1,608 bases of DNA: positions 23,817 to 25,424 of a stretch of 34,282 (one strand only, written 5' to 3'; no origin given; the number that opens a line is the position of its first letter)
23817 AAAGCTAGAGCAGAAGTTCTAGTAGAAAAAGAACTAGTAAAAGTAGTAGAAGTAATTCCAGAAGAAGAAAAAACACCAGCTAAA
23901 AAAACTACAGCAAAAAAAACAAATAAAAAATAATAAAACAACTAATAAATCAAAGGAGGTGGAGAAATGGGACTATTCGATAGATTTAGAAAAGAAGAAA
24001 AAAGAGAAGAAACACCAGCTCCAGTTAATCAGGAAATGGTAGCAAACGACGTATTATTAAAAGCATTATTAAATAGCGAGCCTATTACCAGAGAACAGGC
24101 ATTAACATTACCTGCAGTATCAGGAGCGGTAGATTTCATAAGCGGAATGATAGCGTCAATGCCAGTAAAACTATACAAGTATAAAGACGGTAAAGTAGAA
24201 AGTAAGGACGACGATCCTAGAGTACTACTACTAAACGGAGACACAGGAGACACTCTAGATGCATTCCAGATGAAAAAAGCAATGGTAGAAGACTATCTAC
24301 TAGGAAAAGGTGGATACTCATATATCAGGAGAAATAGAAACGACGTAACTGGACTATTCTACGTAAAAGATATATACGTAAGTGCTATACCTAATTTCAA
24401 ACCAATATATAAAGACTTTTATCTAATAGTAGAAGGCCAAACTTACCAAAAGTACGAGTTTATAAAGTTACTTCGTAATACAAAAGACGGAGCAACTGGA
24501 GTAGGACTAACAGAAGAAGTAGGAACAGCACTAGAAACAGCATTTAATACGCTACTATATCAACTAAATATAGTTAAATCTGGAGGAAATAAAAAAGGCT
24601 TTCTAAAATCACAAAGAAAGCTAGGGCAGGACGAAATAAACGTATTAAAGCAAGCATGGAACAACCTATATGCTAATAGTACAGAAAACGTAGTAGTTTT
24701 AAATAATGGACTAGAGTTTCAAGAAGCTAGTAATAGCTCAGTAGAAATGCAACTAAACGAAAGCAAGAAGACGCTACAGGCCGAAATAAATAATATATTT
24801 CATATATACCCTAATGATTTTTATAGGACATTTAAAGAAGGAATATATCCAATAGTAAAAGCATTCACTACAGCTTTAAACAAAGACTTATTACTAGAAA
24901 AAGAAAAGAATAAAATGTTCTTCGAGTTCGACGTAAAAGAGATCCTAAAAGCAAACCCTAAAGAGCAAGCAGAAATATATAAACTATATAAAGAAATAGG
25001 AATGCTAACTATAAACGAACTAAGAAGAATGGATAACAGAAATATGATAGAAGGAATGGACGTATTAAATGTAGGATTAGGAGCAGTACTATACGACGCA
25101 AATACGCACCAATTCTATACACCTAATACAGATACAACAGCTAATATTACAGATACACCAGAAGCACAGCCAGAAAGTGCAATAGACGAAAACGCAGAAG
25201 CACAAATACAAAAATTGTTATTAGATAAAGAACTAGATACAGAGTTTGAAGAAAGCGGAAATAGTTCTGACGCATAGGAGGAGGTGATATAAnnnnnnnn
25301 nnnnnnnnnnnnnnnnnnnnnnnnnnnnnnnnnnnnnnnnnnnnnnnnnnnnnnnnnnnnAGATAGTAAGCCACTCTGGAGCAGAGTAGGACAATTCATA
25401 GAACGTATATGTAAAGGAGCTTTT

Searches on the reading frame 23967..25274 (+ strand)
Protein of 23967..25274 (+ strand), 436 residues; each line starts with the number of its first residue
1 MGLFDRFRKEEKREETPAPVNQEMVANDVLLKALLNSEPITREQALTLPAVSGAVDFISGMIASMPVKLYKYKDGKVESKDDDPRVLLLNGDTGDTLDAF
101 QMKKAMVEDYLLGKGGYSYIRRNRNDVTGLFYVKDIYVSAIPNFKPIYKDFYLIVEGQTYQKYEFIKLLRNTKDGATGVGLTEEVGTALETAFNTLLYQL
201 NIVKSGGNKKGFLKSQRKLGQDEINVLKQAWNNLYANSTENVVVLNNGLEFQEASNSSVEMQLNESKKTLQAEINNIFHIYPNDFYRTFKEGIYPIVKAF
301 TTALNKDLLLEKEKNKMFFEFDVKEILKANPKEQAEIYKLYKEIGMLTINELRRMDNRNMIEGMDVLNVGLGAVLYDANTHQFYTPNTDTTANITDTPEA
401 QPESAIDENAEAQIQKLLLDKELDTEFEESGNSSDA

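Call 46: search_protein_families(library=pfam, proteins=[window:23967-25274:+], max_evalue=0.001)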
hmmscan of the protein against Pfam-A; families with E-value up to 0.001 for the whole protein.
window:23967-25274:+ (436 aa): 1 family
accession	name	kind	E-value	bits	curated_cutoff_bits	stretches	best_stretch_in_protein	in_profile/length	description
PF04860.17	Phage_portal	-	4.7e-44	151.3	39.1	1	49-357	1-321/321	Phage portal protein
